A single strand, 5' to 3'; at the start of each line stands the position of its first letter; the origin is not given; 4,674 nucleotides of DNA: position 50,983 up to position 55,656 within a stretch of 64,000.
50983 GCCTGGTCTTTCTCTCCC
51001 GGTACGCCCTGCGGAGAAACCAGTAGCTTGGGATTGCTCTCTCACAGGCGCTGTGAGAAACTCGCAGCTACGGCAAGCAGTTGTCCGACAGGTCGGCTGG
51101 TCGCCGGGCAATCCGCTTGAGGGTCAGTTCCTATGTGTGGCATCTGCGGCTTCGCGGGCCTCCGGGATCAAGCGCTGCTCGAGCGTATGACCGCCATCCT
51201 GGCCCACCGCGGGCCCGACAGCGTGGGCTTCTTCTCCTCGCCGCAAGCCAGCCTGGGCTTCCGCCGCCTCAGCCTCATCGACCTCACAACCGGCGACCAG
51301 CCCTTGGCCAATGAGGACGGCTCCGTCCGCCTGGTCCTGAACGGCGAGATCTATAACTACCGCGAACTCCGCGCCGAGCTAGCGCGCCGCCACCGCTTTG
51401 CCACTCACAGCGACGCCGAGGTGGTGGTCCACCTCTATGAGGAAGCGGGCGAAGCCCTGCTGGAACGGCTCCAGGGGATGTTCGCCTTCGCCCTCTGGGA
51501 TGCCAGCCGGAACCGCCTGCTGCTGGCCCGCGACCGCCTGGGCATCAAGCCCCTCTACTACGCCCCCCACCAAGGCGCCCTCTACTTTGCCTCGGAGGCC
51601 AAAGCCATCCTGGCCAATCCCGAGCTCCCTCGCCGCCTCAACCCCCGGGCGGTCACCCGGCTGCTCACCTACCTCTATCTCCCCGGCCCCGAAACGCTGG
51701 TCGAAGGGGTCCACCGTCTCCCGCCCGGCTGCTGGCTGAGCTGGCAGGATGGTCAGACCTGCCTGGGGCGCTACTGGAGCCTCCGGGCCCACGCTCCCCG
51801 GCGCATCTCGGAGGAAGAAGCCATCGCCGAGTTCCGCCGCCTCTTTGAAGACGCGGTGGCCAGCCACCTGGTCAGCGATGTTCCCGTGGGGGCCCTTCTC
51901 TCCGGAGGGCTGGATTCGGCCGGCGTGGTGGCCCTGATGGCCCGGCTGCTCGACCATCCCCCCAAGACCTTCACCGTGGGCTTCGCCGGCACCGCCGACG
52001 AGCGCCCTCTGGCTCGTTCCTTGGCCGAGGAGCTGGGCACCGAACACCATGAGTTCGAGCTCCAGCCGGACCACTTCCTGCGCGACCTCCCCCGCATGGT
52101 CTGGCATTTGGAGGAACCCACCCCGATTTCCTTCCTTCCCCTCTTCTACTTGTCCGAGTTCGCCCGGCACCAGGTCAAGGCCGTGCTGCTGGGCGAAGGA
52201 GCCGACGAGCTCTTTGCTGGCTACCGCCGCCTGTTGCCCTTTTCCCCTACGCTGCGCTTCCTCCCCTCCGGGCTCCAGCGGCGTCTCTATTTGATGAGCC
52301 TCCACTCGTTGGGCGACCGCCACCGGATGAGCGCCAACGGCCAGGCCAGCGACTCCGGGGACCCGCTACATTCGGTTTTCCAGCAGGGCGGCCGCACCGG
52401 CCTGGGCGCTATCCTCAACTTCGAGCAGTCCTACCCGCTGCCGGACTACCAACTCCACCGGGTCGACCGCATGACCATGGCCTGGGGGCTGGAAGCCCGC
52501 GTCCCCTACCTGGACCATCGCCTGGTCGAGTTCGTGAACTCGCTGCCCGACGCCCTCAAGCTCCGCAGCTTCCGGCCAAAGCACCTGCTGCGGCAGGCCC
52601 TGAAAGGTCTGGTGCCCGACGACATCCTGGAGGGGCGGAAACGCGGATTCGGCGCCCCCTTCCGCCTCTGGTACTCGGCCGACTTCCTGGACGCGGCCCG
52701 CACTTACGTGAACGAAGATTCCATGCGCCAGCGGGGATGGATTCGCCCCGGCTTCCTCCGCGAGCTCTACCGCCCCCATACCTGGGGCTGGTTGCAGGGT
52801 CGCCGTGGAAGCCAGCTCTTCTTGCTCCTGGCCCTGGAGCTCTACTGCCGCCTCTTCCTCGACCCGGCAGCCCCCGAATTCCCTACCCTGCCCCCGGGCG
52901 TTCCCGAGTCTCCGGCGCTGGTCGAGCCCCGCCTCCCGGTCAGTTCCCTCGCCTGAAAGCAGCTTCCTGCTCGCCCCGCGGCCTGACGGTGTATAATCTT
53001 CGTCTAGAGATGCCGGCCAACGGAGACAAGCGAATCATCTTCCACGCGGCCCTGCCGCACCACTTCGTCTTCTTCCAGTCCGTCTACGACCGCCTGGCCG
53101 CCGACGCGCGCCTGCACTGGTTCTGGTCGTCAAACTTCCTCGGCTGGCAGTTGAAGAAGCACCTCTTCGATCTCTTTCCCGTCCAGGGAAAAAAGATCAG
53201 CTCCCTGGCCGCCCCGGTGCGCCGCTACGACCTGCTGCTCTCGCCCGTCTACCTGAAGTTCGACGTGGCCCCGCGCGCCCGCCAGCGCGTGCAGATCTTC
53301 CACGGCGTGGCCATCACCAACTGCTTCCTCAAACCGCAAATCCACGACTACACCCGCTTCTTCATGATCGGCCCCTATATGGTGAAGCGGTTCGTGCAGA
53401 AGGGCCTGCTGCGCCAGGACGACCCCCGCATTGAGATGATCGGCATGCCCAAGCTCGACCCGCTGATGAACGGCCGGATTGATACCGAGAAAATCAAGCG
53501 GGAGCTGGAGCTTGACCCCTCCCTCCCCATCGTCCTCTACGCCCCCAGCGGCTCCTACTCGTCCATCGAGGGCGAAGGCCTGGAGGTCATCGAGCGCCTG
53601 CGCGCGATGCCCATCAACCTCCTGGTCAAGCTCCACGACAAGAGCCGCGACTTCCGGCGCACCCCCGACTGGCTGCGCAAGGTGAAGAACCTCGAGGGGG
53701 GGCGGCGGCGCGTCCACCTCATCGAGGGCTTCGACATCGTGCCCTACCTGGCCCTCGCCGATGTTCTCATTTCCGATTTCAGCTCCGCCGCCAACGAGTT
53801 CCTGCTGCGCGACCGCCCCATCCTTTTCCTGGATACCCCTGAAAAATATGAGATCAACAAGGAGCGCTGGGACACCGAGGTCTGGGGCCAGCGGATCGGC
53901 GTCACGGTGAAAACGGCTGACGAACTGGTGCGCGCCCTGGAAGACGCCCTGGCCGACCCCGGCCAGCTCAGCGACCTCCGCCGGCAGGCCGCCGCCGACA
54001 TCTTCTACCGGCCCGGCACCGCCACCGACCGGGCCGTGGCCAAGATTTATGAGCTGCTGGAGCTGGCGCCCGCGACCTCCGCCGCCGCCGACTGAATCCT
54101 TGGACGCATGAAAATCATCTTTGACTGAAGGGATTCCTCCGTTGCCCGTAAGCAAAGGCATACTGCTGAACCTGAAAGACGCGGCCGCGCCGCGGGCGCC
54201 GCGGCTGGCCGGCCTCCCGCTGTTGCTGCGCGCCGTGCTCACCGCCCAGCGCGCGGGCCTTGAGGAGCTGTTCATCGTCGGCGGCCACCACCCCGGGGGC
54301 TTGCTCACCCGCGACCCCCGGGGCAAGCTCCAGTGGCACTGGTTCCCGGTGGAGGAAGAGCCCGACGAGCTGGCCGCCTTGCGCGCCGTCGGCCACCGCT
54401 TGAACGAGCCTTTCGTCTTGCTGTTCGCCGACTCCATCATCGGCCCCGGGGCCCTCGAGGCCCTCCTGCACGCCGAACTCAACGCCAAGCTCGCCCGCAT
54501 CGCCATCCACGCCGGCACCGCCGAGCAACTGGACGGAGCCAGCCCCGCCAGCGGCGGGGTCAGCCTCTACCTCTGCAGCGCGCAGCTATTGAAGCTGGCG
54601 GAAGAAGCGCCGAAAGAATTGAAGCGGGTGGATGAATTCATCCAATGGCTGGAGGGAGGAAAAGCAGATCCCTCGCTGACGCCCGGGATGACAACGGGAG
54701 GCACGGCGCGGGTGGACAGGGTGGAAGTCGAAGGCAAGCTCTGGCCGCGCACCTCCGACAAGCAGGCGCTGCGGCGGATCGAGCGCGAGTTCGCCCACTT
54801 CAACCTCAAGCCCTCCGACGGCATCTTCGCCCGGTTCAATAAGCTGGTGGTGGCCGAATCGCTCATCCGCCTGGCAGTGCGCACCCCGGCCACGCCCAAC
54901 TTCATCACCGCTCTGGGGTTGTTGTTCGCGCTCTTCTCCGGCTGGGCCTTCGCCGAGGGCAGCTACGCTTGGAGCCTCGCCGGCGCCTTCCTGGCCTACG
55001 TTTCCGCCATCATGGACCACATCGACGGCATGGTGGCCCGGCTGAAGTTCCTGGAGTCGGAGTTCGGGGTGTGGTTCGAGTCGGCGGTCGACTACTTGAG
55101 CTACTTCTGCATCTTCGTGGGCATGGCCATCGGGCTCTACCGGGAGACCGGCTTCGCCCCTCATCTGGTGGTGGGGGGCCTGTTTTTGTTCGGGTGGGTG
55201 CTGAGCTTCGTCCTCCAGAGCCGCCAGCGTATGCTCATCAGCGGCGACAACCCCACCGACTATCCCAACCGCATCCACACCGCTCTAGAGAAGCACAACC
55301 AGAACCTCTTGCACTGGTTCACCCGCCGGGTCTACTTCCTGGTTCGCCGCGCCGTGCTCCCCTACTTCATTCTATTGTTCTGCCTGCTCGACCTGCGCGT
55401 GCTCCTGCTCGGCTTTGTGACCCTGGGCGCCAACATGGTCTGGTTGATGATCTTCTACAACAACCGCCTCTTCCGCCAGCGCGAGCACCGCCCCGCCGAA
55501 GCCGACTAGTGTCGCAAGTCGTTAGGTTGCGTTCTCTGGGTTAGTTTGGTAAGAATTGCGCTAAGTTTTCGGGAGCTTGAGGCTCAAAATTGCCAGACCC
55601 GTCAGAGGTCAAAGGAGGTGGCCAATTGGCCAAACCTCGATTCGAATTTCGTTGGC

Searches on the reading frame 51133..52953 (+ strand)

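Call 56: search_protein_families(library=pfam, proteins=[window:51133-52953:+], max_evalue=0.00001)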
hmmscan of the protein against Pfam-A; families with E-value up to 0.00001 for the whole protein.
window:51133-52953:+ (607 aa): 3 families
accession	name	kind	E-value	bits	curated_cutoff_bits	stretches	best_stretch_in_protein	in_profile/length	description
PF00733.27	Asn_synthase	-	1.3e-86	291.9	21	1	233-569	1-350/354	Asparagine synthase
PF13537.11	GATase_7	-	1e-46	158.4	25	1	44-161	2-123/123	Glutamine amidotransferase domain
PF13522.11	GATase_6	-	1.7e-39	135.2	27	1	29-155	2-130/130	Glutamine amidotransferase domain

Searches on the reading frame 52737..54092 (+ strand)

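Call 56: search_protein_families(library=pfam, proteins=[window:52737-54092:+], max_evalue=0.00001)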
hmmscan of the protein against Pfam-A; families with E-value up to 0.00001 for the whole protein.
window:52737-54092:+ (452 aa): 1 family
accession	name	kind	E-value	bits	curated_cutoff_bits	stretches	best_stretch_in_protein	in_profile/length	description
PF04464.20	Glyphos_transf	-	1.9e-12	47.2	22.1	1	226-437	154-365/367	CDP-Glycerol:Poly(glycerophosphate) glycerophosphotransferase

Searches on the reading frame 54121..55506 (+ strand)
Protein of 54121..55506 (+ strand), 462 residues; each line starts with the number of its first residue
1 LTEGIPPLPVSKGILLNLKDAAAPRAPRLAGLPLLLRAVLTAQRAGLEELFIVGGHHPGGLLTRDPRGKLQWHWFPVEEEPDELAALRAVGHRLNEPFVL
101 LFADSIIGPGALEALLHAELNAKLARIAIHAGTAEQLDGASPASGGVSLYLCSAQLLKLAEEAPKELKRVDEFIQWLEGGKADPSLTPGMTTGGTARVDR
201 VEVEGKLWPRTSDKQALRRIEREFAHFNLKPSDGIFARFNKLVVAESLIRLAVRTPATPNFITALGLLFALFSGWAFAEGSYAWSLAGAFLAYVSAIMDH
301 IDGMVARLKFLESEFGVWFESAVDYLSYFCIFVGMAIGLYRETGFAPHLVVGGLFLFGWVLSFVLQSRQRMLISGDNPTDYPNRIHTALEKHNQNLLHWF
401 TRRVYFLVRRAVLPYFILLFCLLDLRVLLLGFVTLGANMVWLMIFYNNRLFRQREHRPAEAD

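Call 56: search_protein_families(library=pfam, proteins=[window:54121-55506:+], max_evalue=0.00001)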
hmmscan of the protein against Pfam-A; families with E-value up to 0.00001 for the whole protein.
window:54121-55506:+ (462 aa): 1 family
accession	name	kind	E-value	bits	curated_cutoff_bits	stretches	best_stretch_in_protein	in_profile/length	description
PF01066.26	CDP-OH_P_transf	-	7.2e-10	39.9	22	1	258-340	3-82/152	CDP-alcohol phosphatidyltransferase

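Call 82: find_related_loci(query=window:54121-55506:+, collection=metagenome_contigs, flank=6000)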
Query window:54121-55506:+ (462 aa) in metagenome_contigs; peptide patterns used: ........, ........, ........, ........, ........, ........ (x = any residue, [..] = any of these).
200 stretches matched a pattern; 3 encode a relative of the query (tblastn E <= 1e-3); 3 distinct loci.
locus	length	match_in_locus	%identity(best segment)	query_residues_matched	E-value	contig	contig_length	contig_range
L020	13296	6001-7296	55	10-462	5e-134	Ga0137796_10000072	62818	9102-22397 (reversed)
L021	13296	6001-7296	55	10-462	5e-134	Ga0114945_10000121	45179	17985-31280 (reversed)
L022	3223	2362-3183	51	10-304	5e-74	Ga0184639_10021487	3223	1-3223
